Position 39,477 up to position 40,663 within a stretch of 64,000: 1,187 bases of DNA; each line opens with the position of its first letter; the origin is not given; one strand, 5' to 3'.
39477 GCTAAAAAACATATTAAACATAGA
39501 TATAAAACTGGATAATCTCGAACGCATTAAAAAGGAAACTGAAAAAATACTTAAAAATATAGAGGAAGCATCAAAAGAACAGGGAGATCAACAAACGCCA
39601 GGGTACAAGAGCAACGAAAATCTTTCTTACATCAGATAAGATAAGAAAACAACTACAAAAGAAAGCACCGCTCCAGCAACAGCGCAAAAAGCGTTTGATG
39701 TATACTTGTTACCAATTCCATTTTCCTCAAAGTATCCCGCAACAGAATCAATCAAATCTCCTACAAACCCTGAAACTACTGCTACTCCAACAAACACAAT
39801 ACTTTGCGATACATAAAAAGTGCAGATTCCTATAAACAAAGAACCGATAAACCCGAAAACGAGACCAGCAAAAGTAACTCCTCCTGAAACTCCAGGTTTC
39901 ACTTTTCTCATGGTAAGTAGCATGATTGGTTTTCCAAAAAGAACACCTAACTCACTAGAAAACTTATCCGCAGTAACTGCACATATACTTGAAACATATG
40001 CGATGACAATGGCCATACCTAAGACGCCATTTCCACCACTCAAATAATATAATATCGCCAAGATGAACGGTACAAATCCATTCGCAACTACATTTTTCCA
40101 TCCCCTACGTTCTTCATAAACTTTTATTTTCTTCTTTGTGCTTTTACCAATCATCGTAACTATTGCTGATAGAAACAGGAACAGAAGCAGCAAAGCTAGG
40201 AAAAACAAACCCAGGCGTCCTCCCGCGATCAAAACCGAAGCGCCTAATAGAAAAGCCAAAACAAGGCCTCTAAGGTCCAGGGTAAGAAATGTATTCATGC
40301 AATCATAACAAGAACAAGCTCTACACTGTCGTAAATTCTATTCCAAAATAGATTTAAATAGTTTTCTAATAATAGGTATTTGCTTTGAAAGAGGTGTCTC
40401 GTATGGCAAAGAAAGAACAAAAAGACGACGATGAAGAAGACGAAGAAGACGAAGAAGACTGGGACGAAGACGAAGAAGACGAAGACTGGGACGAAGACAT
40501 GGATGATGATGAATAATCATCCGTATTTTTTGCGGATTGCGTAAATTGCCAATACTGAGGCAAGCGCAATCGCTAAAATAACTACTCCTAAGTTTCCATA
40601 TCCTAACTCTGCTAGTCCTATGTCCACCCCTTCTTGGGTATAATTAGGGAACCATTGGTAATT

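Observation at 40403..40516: Untracked 37-aa hyper-acidic ORF (29 D/E of 37 residues, two DWDED repeats) abutting the giant gene's stop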

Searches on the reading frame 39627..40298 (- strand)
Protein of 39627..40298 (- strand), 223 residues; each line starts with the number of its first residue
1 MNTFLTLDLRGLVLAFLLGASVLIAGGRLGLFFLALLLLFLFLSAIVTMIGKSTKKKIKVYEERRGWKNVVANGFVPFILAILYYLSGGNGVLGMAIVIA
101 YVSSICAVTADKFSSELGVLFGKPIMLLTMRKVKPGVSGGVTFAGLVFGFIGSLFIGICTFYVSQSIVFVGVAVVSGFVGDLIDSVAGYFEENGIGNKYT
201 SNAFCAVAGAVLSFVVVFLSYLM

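Call 6: search_protein_families(library=pfam, proteins=[window:39627-40298:-])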
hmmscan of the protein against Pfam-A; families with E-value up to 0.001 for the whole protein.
window:39627-40298:- (223 aa): 1 family
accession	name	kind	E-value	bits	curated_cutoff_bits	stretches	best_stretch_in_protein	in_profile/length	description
PF01940.21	DUF92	-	1.1e-42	146.6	27.5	1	6-193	15-210/251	Integral membrane protein DUF92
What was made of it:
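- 39627..40298 (-): DUF92 membrane protein gene, the divergent neighbour that shares the 104-nt intergenic region. Call 6.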

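Call 11: find_related_loci(query=window:39627-40298:-, collection=genome_contigs, flank=10000)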
Query window:39627-40298:- (223 aa) in genome_contigs; peptide patterns used: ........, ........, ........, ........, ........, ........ (x = any residue, [..] = any of these).
203 stretches matched a pattern; 3 encode a relative of the query (tblastn E <= 1e-3); 3 distinct loci.
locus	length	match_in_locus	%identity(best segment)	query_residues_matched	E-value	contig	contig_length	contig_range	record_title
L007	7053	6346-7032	41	1-219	2e-52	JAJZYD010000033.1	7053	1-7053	MAG: Candidatus Micrarchaeota archaeon isolate TL1-5.bin118 NODE_14216_length_7053_cov_5.324574, whole genome shotgun se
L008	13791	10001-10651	47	3-206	5e-40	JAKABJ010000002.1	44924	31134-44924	MAG: Candidatus Micrarchaeota archaeon isolate WH2.bin153 NODE_1207_length_44924_cov_3.898922, whole genome shotgun sequ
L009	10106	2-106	54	185-219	1e-8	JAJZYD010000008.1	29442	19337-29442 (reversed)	MAG: Candidatus Micrarchaeota archaeon isolate TL1-5.bin118 NODE_1750_length_29442_cov_5.570049, whole genome shotgun se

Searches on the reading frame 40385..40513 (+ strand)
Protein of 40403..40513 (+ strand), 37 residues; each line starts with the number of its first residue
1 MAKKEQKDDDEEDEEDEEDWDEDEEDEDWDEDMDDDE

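Call 9: find_encoding_contigs(protein=window:40403-40513:+, flank=6000, max_places=10)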
Protein window:40403-40513:+ (37 aa): 24 contigs read that carry it; 6 places shown.
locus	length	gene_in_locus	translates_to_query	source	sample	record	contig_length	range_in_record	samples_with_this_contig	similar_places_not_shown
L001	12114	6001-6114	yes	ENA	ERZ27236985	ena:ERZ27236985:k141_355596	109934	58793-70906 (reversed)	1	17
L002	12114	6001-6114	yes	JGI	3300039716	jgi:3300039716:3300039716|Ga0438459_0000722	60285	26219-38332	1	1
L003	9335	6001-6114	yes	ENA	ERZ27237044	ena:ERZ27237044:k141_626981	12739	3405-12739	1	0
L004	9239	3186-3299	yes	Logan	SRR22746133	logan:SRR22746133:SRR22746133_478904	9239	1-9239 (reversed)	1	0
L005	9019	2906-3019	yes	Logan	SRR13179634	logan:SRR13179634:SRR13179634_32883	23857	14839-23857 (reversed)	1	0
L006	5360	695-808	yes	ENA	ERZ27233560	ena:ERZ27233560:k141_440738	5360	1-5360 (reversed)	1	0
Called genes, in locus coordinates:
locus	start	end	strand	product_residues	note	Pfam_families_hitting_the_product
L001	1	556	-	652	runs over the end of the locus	PF02518:HATPase_c, PF00204:DNA_gyraseB, PF01751:Toprim, PF00986:DNA_gyraseB_C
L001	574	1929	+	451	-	-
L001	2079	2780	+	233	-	PF02002:TFIIE_alpha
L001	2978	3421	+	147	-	-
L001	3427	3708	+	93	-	PF00935:Ribosomal_L44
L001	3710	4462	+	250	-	PF00575:S1, PF07541:EIF_2_alpha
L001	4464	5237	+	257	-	PF09754:PAC2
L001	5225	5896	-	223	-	PF01940:DUF92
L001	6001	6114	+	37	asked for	-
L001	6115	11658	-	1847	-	-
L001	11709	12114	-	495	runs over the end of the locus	PF13432:TPR_16 (faint), PF25575:TPR_BSK1_C, PF00515:TPR_1 (faint), PF07719:TPR_2 (faint), PF13181:TPR_8 (faint), PF13414:TPR_11 (weak), PF13428:TPR_14 (faint), PF00004:AAA, +2 more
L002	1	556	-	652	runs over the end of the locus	PF02518:HATPase_c, PF00204:DNA_gyraseB, PF01751:Toprim, PF00986:DNA_gyraseB_C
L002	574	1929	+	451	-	-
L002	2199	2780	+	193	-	PF02002:TFIIE_alpha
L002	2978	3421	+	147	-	-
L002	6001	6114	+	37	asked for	-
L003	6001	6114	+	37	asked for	-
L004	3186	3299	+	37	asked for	-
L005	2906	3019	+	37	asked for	-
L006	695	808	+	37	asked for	-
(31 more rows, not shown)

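Call 27: search_protein_families(library=pfam, max_evalue=10, proteins=[window:40403-40513:+])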
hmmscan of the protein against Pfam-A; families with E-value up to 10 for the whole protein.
seq(37 aa): 0 families

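Call 30: find_homologous_proteins(query=A2, max_evalue=10)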
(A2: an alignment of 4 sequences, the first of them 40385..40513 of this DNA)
Query A2 (4 sequences) (43 aa, profile of the alignment): 1 proteins with E <= 10 among 8000 candidates.
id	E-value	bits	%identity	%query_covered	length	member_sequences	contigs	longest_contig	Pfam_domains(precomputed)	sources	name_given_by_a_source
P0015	1.6e-7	49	-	-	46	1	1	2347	-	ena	-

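Call 40: search_protein_representatives(alignment_id=A3)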
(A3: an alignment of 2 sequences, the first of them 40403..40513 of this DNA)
Query: 2 sequences, 46 profile positions. Proteins with E-value up to 0.001 (for the whole library): 2; up to 1e-10: 1; up to 1e-30: 0. The best 2 are listed.
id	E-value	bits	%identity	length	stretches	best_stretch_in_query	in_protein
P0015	7.2e-20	86.9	-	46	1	1-46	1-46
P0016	2.2e-06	43.7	-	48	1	1-46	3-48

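Call 50: search_protein_families(library=ncbifam, max_evalue=10, proteins=[window:40403-40513:+])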
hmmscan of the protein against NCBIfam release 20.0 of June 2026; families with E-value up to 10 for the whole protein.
seq(37 aa): 0 families

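Call 51: find_encoding_contigs(protein=P0016, flank=8000, max_places=4)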
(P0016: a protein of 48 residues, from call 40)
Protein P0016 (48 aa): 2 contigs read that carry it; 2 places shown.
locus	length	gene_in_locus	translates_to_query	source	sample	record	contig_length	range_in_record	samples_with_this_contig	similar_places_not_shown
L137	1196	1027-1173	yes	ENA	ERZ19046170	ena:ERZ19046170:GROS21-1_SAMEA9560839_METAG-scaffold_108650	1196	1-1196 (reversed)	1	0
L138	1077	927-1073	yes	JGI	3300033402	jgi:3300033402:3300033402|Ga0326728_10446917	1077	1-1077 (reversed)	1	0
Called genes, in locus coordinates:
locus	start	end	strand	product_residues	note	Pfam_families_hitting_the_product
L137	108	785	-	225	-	-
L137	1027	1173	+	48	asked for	-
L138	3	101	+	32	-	?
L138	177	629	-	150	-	-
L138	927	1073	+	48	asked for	-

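Call 52: list_cluster_members(proteins=[window:40403-40513:+, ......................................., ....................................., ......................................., P0015, P0016])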
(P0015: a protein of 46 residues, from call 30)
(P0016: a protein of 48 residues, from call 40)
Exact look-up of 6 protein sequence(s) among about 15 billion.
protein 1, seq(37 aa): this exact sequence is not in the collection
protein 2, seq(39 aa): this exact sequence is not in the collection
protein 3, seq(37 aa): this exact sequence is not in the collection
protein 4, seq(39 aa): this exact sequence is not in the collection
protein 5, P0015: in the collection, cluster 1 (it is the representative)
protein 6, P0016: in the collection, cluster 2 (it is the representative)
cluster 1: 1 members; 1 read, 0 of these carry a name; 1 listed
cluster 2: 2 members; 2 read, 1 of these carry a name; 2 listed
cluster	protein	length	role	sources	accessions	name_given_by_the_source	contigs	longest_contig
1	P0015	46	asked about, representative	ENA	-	-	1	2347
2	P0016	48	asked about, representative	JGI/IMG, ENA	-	-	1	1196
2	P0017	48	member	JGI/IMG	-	hypothetical protein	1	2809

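Call 89: search_solved_structures(query=A5, max_evalue=10, show_alignments=0)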
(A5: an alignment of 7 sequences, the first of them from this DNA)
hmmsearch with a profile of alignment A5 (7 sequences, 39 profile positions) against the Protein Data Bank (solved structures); distinct sequences matched with E-value up to 10: 0.
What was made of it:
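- On DSS1/Sem1 (PF05160): PDB profile search gives 0 hits at E<=10 (call 89).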
